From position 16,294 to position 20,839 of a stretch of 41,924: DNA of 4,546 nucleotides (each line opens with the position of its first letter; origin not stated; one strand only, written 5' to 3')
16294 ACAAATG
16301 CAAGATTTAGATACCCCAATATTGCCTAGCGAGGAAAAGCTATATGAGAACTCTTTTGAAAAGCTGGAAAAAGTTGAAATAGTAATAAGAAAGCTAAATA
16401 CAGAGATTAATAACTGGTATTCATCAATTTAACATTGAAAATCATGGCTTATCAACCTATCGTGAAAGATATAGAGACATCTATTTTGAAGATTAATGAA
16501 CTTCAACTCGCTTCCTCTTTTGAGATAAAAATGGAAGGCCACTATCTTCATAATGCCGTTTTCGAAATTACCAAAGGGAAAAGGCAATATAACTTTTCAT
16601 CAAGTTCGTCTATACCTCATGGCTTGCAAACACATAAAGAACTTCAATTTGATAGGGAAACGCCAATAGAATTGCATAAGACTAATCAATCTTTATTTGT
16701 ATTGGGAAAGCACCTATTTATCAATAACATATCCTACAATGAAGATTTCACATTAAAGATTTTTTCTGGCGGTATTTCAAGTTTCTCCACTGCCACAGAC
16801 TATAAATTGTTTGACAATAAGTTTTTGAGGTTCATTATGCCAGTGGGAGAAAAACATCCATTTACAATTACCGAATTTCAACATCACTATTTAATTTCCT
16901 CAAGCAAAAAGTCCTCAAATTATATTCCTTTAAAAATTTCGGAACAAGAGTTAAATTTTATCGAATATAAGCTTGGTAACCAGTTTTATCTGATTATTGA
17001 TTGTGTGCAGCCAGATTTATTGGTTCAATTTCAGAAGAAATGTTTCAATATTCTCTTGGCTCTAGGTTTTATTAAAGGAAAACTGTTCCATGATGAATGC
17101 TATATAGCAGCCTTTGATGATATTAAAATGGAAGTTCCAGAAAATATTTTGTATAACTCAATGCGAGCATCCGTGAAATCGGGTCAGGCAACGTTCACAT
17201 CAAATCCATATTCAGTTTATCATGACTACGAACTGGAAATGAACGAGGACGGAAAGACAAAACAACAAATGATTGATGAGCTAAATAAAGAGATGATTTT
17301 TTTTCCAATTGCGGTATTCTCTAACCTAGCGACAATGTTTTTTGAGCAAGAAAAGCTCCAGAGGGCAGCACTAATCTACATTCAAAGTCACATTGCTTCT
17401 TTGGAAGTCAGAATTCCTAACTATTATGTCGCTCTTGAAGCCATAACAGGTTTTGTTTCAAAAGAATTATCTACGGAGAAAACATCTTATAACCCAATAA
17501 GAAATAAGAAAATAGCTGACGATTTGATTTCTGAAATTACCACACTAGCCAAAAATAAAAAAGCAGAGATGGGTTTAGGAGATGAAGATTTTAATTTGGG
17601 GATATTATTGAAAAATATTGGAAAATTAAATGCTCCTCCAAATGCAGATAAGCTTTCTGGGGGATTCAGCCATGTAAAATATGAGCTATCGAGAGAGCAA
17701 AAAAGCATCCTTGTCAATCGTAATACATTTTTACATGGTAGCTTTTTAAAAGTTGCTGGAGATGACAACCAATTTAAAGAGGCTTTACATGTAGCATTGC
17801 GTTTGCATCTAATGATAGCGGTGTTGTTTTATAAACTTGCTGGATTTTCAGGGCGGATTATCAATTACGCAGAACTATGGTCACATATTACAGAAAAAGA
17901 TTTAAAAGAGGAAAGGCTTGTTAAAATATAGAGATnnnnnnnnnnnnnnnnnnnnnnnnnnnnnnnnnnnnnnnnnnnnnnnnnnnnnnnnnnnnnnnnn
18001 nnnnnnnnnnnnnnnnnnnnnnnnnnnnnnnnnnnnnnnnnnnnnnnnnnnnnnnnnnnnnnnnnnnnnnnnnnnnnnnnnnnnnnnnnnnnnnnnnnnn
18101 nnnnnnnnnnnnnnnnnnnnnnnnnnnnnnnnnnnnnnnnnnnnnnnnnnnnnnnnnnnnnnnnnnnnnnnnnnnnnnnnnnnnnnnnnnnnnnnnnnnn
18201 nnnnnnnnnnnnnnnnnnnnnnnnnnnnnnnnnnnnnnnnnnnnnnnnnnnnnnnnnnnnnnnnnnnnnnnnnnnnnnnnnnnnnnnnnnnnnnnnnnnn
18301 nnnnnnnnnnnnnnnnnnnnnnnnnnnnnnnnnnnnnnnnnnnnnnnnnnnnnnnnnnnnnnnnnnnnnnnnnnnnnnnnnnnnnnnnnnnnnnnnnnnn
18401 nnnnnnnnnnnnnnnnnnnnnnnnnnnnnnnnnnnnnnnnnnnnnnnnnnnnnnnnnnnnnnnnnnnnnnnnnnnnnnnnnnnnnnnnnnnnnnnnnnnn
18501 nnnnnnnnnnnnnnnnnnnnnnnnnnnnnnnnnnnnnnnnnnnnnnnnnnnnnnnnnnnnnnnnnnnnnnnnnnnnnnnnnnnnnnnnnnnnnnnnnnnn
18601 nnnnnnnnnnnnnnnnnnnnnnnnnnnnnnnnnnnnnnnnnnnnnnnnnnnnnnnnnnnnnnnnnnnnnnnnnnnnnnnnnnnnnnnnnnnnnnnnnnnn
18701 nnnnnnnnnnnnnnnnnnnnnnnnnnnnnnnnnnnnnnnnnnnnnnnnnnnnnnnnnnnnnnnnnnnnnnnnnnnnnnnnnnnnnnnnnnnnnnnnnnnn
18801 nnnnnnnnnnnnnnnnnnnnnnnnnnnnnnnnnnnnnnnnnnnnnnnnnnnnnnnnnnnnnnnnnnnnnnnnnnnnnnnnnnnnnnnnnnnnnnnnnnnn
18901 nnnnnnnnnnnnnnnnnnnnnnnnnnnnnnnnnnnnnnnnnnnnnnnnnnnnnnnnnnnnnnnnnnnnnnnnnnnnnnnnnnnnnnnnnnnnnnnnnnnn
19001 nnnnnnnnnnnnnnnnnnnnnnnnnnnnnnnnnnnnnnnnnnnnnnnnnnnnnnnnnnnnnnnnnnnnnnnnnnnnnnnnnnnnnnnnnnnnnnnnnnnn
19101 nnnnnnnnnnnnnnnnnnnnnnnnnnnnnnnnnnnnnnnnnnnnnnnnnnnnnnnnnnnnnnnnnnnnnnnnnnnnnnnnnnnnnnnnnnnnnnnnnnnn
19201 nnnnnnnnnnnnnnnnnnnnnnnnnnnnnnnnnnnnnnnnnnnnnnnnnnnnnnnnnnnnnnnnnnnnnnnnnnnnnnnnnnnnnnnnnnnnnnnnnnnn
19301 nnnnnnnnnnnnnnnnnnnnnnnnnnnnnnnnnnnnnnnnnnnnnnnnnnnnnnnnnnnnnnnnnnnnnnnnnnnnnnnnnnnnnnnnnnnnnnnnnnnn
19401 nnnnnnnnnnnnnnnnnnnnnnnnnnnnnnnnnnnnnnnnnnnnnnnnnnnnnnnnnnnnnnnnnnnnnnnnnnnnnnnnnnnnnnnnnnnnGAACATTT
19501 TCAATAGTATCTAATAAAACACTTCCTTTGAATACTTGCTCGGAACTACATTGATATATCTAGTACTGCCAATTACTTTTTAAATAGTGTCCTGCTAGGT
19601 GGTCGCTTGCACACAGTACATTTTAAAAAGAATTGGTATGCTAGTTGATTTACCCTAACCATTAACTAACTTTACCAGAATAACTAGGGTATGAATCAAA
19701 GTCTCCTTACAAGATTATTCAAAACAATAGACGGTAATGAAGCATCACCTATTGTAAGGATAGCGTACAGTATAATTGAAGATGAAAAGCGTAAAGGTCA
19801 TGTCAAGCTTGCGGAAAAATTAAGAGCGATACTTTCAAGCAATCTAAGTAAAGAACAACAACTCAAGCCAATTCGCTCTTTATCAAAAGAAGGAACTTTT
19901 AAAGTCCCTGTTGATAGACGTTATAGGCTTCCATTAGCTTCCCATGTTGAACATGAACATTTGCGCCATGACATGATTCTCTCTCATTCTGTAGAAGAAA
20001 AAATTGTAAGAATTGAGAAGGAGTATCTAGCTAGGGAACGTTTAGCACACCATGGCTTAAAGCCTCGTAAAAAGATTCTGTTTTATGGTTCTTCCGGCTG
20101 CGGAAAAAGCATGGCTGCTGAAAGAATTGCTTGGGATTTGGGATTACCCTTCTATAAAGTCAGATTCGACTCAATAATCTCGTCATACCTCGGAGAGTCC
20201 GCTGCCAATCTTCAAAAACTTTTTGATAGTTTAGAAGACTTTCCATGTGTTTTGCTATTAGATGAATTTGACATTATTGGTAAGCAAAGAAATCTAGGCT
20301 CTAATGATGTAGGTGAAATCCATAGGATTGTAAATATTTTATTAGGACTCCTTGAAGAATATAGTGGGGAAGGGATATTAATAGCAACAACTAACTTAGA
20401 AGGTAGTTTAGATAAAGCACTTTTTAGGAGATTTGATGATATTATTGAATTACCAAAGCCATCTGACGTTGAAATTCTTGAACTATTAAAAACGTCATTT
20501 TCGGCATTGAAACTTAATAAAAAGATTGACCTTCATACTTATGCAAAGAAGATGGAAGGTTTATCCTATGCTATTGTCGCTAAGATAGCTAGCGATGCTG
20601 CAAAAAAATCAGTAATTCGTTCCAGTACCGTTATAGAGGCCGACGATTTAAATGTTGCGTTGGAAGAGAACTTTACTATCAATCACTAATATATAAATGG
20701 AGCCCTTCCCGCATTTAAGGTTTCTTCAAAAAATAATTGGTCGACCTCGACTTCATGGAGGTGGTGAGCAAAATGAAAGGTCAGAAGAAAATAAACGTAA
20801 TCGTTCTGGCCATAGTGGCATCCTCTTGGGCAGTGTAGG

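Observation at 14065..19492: Three-gene operon (nuclease-fold/dynamin-like GTPase with membrane hairpin + two HEPN-motif proteins): candidate undescribed abortive-infection system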

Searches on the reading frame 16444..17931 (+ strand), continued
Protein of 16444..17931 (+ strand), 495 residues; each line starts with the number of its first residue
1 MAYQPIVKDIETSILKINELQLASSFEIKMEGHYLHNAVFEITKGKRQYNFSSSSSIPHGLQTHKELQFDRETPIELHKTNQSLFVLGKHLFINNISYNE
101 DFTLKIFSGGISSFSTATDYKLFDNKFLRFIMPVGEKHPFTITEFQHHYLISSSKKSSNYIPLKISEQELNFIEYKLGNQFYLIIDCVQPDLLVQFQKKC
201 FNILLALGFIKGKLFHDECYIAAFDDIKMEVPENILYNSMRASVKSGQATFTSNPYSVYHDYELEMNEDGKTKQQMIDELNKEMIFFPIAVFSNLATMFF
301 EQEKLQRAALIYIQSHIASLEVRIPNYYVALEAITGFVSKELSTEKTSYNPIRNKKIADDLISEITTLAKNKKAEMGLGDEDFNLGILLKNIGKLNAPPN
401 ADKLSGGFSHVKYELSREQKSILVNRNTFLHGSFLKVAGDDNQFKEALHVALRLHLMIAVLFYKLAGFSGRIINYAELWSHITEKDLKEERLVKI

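Call 73: search_protein_families(library=padloc, alignment_id=A4, max_evalue=0.01)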
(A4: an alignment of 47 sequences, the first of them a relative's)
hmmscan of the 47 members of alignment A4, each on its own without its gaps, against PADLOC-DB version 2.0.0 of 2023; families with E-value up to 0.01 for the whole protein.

A. member 1, P0001 (495 aa): 0 families

B. families by the number of members that match (of 47 scanned): 4 families
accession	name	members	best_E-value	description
PDLC01679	Cas13-ApeA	2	0.0025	Cas13-ApeA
PDLC01974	CARF_m10--CARF_HEPN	1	0.002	-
PDLC05048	PDC-S58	1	0.0032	-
PDLC02584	DrmB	1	0.0061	DrmB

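Call 74: search_protein_families(library=pfam, proteins=[P0059, P0061, P0067, P0001, P0064], max_evalue=10)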
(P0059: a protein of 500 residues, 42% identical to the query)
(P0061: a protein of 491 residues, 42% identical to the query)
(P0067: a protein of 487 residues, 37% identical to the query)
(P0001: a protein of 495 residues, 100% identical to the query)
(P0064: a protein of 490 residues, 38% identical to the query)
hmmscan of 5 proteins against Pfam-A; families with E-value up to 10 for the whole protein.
P0059 (500 aa): 1 family
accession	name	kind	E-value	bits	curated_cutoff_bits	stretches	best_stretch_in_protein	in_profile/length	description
PF22723.2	NA-iREase2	-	0.054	14.3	27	1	393-443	39-89/119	NACHT-associated inactive Restriction Endonuclease 2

P0061 (491 aa): 1 family
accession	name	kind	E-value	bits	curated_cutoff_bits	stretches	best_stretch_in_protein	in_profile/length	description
PF03786.19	UxuA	-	0.04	13.1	23.7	1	189-276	94-184/352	D-mannonate dehydratase (UxuA)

P0067 (487 aa): 2 families
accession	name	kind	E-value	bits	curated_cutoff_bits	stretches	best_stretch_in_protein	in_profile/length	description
PF05643.16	GNA1162-like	-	0.23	11.5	25.9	1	309-350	35-77/185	Putative lipoprotein GNA1162-like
PF20289.3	MComp1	-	0.66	10.3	27.3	1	303-358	45-96/99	ABC-three component (ABC-3C) system Middle Component 1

P0001 (495 aa): 0 families

P0064 (490 aa): 1 family
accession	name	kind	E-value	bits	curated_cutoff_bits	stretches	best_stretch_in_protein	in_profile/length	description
PF02197.22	RIIa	-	0.17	12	22.4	1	131-150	14-32/38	Regulatory subunit of type II PKA R-subunit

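Call 84: find_encoding_contigs(protein=P0004, flank=8000, max_places=3)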
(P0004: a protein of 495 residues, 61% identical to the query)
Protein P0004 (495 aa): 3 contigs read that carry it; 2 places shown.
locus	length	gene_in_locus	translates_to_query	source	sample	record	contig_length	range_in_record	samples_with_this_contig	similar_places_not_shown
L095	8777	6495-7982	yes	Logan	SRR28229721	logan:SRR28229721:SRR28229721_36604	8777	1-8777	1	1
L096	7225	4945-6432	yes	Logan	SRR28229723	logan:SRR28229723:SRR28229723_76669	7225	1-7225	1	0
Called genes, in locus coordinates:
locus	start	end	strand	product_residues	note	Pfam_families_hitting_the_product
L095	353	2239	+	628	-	PF02463:SMC_N, PF11398:DUF2813, PF13175:AAA_15, PF13476:AAA_23, PF13555:AAA_29 (weak), PF13304:AAA_21, PF20469:OLD-like_TOPRIM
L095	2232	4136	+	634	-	PF00580:UvrD-helicase, PF13245:AAA_19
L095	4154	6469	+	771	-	PF14280:DUF4365, PF00350:Dynamin_N, PF01926:MMR_HSR1 (weak)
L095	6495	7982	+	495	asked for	-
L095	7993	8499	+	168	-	-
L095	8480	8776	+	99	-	?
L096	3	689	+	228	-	?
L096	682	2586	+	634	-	PF00580:UvrD-helicase, PF13245:AAA_19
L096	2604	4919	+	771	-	PF14280:DUF4365, PF00350:Dynamin_N, PF01926:MMR_HSR1 (weak)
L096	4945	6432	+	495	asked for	-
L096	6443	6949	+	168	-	-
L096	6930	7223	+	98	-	?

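Call 85: find_encoding_contigs(protein=P0007, flank=8000, max_places=2)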
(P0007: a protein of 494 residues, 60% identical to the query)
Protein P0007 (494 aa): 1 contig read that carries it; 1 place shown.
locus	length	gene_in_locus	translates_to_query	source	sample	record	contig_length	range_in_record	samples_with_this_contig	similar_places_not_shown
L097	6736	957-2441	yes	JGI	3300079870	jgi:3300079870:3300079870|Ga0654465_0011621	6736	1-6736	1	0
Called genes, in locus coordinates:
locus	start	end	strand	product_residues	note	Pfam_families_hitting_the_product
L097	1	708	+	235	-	?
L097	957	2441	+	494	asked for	-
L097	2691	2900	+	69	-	-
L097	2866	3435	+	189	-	PF14066:DUF4256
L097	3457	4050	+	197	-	PF08818:DUF1801, PF13376:OmdA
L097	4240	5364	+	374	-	PF07494:Reg_prop (weak)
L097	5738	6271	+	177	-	PF13302:Acetyltransf_3, PF13420:Acetyltransf_4, PF00583:Acetyltransf_1, PF13673:Acetyltransf_10, PF17013:Acetyltransf_15 (weak), PF13508:Acetyltransf_7, PF08445:FR47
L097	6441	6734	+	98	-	?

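Call 91: search_dna_similar(query=window:16444-17931:+, collection=plasmids, mode=protein, max_rows=15)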
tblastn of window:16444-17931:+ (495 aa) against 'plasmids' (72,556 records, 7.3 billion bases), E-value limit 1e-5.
Records with a match: 3; places in all: 3; records where one place covers at least 80% of the query: 1.
Best place of each record, by identity: <60% 3.
By first word of the organism name: Chryseobacterium 2; Hymenobacter 1.
By predicted mobility (MOB-suite, as given by PLSDB): mobilizable 3.
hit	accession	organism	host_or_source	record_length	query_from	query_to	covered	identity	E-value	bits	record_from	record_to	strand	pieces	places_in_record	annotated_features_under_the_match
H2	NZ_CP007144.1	Hymenobacter swuensis DY53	-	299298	76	489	84%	26.1%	6e-15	86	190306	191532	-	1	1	hypothetical protein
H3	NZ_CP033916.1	Chryseobacterium shandongense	Zimmer water bag,Zimmer water bag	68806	160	478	64%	24.7%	5e-9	67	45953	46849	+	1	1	hypothetical protein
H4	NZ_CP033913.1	Chryseobacterium shandongense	Homo sapiens,CEREBRAL SPINAL FLUID ...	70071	160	478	64%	24.7%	5e-9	67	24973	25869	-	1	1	hypothetical protein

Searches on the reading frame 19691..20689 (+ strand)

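Call 6: search_protein_families(library=padloc, proteins=[window:19691-20689:+], max_evalue=1)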
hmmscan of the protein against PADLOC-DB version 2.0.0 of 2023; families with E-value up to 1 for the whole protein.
window:19691-20689:+ (332 aa): 7 families
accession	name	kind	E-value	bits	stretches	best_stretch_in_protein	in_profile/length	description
PDLC02196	IetA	-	3.1e-74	248.6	1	16-325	17-319/374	-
PDLC02195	IetA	-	3.1e-65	219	1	17-313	18-322/395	-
PDLC04232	IetA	-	2.4e-61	206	1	4-313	5-302/330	-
PDLC04231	IetA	-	6.3e-35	119.2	1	93-265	84-255/262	-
PDLC00915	TRIP13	-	1.3e-11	42.5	1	111-308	53-272/302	TRIP13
PDLC00914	TRIP13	-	1.8e-08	32.2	1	126-278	71-239/302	TRIP13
PDLC03838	DolB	-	0.00046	17.5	2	235-273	283-321/375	-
